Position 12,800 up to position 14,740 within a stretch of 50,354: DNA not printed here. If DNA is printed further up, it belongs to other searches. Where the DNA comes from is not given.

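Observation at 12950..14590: Intact amidase-signature (GatA-like) enzyme translationally coupled inside the head-tail connector gene block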

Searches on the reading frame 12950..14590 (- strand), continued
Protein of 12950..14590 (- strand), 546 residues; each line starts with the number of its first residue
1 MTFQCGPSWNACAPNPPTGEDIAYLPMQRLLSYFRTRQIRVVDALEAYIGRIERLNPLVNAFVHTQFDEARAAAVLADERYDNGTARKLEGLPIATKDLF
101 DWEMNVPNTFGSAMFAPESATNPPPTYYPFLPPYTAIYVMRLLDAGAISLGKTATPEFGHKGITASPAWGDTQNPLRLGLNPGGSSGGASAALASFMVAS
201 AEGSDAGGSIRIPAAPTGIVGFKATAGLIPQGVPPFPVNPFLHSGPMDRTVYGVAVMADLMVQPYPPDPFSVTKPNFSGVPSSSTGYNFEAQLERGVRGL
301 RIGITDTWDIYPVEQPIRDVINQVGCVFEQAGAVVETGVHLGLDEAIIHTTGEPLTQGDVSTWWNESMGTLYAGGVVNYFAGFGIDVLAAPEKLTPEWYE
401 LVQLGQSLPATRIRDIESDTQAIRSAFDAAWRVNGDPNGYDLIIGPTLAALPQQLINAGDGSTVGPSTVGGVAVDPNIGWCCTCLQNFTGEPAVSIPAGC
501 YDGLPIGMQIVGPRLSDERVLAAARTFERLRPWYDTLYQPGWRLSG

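Call 15: find_encoding_contigs(protein=P0009, flank=10000, max_places=2)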
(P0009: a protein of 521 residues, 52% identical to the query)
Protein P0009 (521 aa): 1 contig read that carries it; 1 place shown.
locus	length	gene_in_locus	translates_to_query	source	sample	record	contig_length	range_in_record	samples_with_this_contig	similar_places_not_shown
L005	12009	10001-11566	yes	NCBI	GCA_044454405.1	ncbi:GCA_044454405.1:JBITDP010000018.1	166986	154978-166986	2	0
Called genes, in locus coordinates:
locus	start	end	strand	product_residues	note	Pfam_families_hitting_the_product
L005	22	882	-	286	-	PF00583:Acetyltransf_1 (weak), PF13508:Acetyltransf_7 (weak)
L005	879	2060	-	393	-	PF02737:3HCDH_N (weak), PF02153:PDH_N, PF20463:PDH_C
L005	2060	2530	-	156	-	PF12680:SnoaL_2, PF14534:DUF4440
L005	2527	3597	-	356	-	-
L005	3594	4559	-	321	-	PF01073:3Beta_HSD, PF01370:Epimerase, PF02719:Polysacc_synt_2 (faint), PF04321:RmlD_sub_bind, PF05368:NmrA, PF16363:GDP_Man_Dehyd, PF13460:NAD_binding_10, PF07993:NAD_binding_4 (weak)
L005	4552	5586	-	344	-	PF07944:Beta-AFase-like_GH127_cat (weak)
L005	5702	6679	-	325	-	PF00106:adh_short (weak), PF01370:Epimerase, PF02719:Polysacc_synt_2, PF04321:RmlD_sub_bind, PF05368:NmrA, PF01073:3Beta_HSD, PF13460:NAD_binding_10, PF16363:GDP_Man_Dehyd, +2 more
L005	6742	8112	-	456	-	PF00171:Aldedh, PF05893:LuxC (weak)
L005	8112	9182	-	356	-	PF00501:AMP-binding (weak)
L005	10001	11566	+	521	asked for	PF01425:Amidase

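Call 16: find_encoding_contigs(protein=P0011, flank=10000, max_places=2)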
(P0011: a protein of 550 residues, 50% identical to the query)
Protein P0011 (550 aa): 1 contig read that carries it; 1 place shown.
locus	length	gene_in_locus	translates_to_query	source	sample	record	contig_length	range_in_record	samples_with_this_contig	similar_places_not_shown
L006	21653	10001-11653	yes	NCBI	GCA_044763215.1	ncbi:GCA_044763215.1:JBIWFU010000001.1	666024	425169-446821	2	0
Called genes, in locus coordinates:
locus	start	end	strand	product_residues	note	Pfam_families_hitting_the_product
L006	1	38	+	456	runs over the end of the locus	PF00171:Aldedh, PF05893:LuxC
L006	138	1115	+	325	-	PF01370:Epimerase, PF02719:Polysacc_synt_2, PF04321:RmlD_sub_bind, PF05368:NmrA (weak), PF01073:3Beta_HSD, PF07993:NAD_binding_4 (faint), PF13460:NAD_binding_10, PF16363:GDP_Man_Dehyd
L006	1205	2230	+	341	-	-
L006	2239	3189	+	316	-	PF01073:3Beta_HSD, PF01370:Epimerase, PF02719:Polysacc_synt_2 (faint), PF04321:RmlD_sub_bind, PF05368:NmrA (faint), PF13460:NAD_binding_10 (weak), PF16363:GDP_Man_Dehyd, PF07993:NAD_binding_4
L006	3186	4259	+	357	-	-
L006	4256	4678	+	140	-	PF12680:SnoaL_2, PF14534:DUF4440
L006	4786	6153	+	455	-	PF01474:DAHP_synth_2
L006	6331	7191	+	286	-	PF00583:Acetyltransf_1 (weak), PF13508:Acetyltransf_7 (weak)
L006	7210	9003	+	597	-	PF00501:AMP-binding, PF23024:AMP-dom_DIP2-like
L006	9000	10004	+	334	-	PF00108:Thiolase_N, PF08545:ACP_syn_III, PF08541:ACP_syn_III_C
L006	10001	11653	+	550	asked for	PF01425:Amidase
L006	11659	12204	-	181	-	PF13340:DUF4096, PF01609:DDE_Tnp_1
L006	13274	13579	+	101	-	-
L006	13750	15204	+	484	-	PF00370:FGGY_N, PF02782:FGGY_C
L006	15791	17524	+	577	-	PF00664:ABC_membrane, PF00005:ABC_tran, PF02463:SMC_N (faint)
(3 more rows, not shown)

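Call 17: find_encoding_contigs(protein=P0010, flank=10000, max_places=2)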
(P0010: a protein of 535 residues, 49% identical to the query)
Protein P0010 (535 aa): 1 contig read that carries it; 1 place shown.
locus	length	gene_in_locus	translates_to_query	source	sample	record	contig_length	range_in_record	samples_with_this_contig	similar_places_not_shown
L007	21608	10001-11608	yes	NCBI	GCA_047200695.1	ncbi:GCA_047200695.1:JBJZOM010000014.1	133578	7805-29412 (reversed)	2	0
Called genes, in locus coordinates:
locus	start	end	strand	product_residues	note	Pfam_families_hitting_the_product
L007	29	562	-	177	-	-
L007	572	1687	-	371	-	PF00589:Phage_integrase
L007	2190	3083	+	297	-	PF19086:Terpene_syn_C_2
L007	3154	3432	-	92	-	-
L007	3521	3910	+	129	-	-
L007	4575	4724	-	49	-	-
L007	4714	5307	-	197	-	PF09250:Prim-Pol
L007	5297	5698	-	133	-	-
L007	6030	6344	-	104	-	-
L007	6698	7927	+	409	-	PF01135:PCMT, PF13847:Methyltransf_31 (weak)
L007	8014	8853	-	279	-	-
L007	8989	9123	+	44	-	-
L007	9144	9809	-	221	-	PF07510:GmrSD_C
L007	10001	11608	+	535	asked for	PF01425:Amidase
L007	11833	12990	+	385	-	PF01135:PCMT, PF00398:RrnaAD, PF13489:Methyltransf_23 (weak), PF13649:Methyltransf_25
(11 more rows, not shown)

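Call 24: find_related_loci(query=window:12950-14590:-, collection=viral_contigs, flank=10000)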
Query window:12950-14590:- (546 aa) in viral_contigs; peptide patterns used: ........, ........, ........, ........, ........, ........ (x = any residue, [..] = any of these).
17 stretches matched a pattern, but none encodes a relative of the query by tblastn (E <= 1e-3).

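Call 26: search_solved_structures(query=window:12950-14590:-, max_evalue=1e-10, show_alignments=1)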
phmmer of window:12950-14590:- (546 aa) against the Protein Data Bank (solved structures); distinct sequences matched with E-value up to 1e-10: 43.
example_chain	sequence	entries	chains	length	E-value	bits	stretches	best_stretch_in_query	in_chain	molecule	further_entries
4yj6_A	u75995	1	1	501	5.3e-70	239.5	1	30-536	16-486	Aryl acylamidase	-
4yji_A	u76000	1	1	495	1.7e-69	237.8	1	30-535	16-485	Aryl acylamidase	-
4wj3_A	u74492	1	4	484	1.2e-40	142.6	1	36-322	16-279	Glutamyl-tRNA(Gln) amidotransferase subunit A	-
3a2p_A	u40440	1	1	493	3.8e-33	117.8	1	34-272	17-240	6-aminohexanoate-cyclic-dimer hydrolase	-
3a2q_A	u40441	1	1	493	1.1e-32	116.3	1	34-272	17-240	6-aminohexanoate-cyclic-dimer hydrolase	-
3a1k_A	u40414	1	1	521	1.3e-32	116.1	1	124-536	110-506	Amidase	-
3a1i_A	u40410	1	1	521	3.6e-32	114.6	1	124-536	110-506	Amidase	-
3kfu_E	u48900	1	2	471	6.8e-30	107.1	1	40-275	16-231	Glutamyl-tRNA(Gln) amidotransferase subunit A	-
3al0_A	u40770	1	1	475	2.5e-29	105.2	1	134-336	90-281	Glutamyl-tRNA(Gln) amidotransferase subunit A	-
2gi3_A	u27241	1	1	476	2.5e-29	105.2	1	134-336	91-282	Glutamyl-tRNA(Gln) amidotransferase subunit A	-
8s7z_A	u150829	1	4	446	5.6e-29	104.1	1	45-263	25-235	Urethanase umg-sp1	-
9giz_A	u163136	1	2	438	9.6e-29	103.3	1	45-263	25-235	UMG-SP-1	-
9je9_A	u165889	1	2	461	2.6e-27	98.6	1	40-244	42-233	Amidase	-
6c62_A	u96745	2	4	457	4e-27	97.9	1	43-309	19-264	Biuret hydrolase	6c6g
9fvf_A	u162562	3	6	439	5e-26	94.3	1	40-229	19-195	Amidase UMG-SP3 | UMG-SP3 amidase | UMG-SP3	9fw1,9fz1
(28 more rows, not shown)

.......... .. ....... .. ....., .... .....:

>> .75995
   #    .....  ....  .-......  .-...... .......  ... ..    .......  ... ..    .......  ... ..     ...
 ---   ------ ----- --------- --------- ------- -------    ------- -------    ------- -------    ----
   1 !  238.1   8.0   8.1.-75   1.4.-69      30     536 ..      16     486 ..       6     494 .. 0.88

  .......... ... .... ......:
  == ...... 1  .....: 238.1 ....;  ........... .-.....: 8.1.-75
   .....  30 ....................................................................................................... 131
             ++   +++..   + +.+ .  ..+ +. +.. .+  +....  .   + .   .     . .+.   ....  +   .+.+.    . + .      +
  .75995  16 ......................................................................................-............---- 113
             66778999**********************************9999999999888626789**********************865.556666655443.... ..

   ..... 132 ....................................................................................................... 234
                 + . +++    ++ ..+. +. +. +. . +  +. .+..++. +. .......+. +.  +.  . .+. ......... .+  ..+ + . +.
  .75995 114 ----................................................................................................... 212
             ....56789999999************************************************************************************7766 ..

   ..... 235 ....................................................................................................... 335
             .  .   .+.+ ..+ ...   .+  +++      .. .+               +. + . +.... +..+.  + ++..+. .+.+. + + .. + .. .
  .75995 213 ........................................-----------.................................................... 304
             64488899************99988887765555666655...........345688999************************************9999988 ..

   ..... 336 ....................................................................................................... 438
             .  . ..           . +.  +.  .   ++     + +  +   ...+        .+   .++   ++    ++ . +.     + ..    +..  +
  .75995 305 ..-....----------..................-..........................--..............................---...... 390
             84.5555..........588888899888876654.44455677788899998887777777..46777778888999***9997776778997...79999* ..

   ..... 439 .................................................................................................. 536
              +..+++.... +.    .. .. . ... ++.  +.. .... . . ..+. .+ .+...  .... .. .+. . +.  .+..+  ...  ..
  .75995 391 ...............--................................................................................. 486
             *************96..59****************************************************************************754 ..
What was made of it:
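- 12950..14590 (-): Gene for a 546-aa amidase-signature (AS, PF01425) amidohydrolase of the aryl-acylamidase-like subfamily. PDB 4YJ6 by sequence at E=5e-70 (call 26).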

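Call 27: find_encoding_contigs(protein=P0020, flank=10000, max_places=2)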
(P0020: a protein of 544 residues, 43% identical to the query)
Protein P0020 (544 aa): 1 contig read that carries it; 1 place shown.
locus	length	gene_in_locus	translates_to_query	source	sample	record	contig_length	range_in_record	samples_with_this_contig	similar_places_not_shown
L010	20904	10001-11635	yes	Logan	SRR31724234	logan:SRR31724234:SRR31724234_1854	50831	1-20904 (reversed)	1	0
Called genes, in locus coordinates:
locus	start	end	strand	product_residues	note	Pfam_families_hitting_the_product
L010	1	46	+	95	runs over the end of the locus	-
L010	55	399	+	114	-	-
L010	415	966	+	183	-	PF17720:RLIG1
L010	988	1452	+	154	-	PF00436:SSB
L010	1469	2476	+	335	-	-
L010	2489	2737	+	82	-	-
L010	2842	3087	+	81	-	-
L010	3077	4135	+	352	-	PF13479:AAA_24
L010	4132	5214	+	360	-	PF12705:PDDEXK_1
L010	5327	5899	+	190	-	-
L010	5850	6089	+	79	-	-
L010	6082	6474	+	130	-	-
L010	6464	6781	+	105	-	-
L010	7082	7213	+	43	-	-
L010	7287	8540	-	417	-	PF01381:HTH_3 (weak), PF13560:HTH_31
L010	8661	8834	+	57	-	-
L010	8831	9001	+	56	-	-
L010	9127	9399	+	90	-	-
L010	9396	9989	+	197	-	-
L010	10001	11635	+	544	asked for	PF01425:Amidase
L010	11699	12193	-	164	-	-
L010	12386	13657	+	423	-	-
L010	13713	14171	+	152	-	-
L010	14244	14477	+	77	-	-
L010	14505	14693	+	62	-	-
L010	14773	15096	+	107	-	-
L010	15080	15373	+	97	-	-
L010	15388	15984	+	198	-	-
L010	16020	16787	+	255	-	-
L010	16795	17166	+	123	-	-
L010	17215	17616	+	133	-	-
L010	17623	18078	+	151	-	-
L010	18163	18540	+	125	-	-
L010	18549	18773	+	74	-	-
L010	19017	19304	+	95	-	-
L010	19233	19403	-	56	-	-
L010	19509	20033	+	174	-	PF01230:HIT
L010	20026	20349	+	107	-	-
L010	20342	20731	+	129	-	-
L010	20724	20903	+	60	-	?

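Call 28: find_encoding_contigs(protein=P0014, flank=10000, max_places=2)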
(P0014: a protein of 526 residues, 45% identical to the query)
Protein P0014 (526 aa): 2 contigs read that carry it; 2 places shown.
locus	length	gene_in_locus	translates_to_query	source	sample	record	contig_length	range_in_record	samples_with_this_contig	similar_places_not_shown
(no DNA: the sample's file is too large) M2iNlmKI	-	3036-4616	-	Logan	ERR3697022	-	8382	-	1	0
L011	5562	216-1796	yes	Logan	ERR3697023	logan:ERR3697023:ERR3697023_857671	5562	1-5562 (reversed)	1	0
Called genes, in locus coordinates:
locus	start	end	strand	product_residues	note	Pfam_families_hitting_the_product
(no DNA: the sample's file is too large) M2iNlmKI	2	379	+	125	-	?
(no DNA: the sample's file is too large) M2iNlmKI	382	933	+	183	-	PF03067:LPMO_10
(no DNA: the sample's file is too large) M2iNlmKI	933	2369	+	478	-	PF00890:FAD_binding_2, PF01266:DAO, PF01593:Amino_oxidase, PF07992:Pyr_redox_2 (weak), PF12831:FAD_oxidored (weak), PF13450:NAD_binding_8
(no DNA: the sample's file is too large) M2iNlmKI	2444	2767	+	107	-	-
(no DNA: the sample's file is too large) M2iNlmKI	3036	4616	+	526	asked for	PF01425:Amidase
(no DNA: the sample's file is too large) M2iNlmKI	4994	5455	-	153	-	PF08044:DUF1707, PF13828:DUF4190 (weak)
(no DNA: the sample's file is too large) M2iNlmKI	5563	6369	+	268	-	-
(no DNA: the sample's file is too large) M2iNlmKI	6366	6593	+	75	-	-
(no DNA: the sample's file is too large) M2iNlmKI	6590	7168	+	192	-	-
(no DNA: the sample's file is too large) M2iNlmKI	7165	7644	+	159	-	-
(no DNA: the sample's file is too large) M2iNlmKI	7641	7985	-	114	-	-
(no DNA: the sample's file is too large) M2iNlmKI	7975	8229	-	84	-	-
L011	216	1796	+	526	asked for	PF01425:Amidase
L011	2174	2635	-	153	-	PF08044:DUF1707, PF13828:DUF4190 (weak)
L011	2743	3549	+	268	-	-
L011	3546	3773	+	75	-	-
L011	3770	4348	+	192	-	-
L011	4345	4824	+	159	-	-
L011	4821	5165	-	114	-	-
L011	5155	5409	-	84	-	-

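Call 29: find_encoding_contigs(protein=P0004, flank=10000, max_places=2)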
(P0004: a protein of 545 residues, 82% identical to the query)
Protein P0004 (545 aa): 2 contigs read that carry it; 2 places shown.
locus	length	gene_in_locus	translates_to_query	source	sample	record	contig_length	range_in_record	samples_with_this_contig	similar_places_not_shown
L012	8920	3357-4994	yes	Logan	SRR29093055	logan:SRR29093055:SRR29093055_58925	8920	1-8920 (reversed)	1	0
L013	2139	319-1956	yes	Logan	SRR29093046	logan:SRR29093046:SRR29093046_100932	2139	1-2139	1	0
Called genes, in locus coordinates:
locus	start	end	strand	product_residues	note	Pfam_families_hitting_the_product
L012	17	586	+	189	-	-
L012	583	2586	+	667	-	PF01835:MG2 (faint), PF15418:DUF4625 (faint), PF25059:FN3_DSCAM-DSCAML_C (faint), PF16383:DUF4992 (faint), PF00041:fn3, PF16656:Pur_ac_phosph_N (faint), PF00041:fn3 (weak)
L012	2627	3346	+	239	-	-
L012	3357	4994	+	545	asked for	PF01425:Amidase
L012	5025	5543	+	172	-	-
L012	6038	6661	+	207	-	-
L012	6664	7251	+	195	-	-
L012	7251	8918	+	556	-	?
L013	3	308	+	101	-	?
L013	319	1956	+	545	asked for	PF01425:Amidase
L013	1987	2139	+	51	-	?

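Call 33: search_protein_families(library=phrogs, proteins=[L003:5512-7560:-, L003:7626-9044:-, L003:9244-10626:-, L003:3488-4189:-, L010:1469-2476:+, L010:3077-4135:+, L010:4132-5214:+, L010:12386-13657:+, L010:16020-16787:+, L010:7287-8540:-], max_evalue=0.001)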
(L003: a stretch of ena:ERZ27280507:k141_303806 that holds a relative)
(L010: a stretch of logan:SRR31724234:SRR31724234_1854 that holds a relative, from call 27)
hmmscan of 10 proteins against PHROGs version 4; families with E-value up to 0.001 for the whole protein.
L003:5512-7560:- (682 aa): 1 family
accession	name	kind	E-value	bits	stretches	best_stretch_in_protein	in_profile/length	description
phrog_31069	-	moron, auxiliary metabolic gene and host takeover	5.2e-12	46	1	238-365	258-387/742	FtsK/SpoIIIE-like protein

L003:7626-9044:- (472 aa): 0 families

L003:9244-10626:- (460 aa): 1 family
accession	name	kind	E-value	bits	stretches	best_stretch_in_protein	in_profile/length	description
phrog_10376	-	unknown function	5.2e-05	23.5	1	86-261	8-190/303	-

L003:3488-4189:- (233 aa): 0 families

L010:1469-2476:+ (335 aa): 1 family
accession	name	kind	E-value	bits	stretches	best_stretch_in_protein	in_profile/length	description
phrog_5931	-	unknown function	2.8e-24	87.1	1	52-293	31-259/282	-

L010:3077-4135:+ (352 aa): 3 families
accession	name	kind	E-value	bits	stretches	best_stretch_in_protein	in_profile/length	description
phrog_1366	-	unknown function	2.9e-69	234.9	1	1-287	3-295/307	-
phrog_124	-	DNA, RNA and nucleotide metabolism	5.4e-07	30.3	1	5-206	33-218/382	Sak4-like ssDNA annealing protein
phrog_2872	-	DNA, RNA and nucleotide metabolism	0.00031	21.4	0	78-195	59-168/219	Sak4-like ssDNA annealing protein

L010:4132-5214:+ (360 aa): 3 families
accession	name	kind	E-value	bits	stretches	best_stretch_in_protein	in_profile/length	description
phrog_1706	-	DNA, RNA and nucleotide metabolism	9.6e-11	42.7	1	30-267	48-261/293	CRISPR/Cas system associated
phrog_1990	-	DNA, RNA and nucleotide metabolism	0.00029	21.3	1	109-248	109-238/290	Cas4-domain exonuclease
phrog_1674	-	DNA, RNA and nucleotide metabolism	0.00038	20.8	1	84-245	117-262/276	exonuclease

L010:12386-13657:+ (423 aa): 1 family
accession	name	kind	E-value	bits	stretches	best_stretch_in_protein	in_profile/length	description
phrog_5931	-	unknown function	4.8e-28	99.4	1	172-411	29-265/282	-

L010:16020-16787:+ (255 aa): 0 families

L010:7287-8540:- (417 aa): 7 families
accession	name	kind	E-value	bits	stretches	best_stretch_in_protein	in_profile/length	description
phrog_10886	-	transcription regulation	4.1e-29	102.9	1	80-403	112-429/457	transcriptional regulator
phrog_8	-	transcription regulation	3.8e-05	24.3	1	1-56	76-131/346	transcriptional regulator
phrog_1373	-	transcription regulation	0.00019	22.4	1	5-55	67-117/166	transcriptional regulator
phrog_2439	-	transcription regulation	0.00023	21.2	1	3-59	9-65/367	transcriptional regulator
phrog_5823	-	transcription regulation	0.00033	20.9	1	2-57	7-63/404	transcriptional regulator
phrog_3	-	transcription regulation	0.00062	20.6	1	1-58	88-141/430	transcriptional repressor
phrog_7126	-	DNA, RNA and nucleotide metabolism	0.00069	20.5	0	8-41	24-57/120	HTH DNA binding protein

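Call 34: find_encoding_contigs(protein=P0023, flank=10000, max_places=2)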
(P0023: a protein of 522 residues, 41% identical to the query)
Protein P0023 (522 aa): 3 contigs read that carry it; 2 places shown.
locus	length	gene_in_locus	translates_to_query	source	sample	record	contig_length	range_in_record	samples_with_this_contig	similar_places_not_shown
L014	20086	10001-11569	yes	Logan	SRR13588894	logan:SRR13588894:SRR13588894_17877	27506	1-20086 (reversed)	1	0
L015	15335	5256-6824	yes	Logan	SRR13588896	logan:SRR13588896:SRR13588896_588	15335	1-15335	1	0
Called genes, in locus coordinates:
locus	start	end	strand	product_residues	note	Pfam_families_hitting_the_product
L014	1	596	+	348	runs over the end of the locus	-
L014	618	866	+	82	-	-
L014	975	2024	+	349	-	PF03837:RecT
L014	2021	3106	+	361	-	PF12705:PDDEXK_1 (weak)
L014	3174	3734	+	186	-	-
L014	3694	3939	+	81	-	-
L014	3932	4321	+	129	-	-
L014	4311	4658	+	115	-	-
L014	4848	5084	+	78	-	-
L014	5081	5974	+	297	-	PF14428:SCP1201-like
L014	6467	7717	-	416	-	PF01381:HTH_3, PF13560:HTH_31, PF07719:TPR_2 (faint), PF13424:TPR_12 (faint)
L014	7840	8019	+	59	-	-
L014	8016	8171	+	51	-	-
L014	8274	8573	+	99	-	-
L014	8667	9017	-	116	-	-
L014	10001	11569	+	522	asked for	PF01425:Amidase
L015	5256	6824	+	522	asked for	PF01425:Amidase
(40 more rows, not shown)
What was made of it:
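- A second phage clade places the gene among RecT/Sak4, exonuclease and repressor genes (calls 27, 33, 34). In other phage and island contexts the gene lies among variable conflict-type genes: GmrSD_C nuclease, α/β-hydrolase and a repressor region (calls 17, 34).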
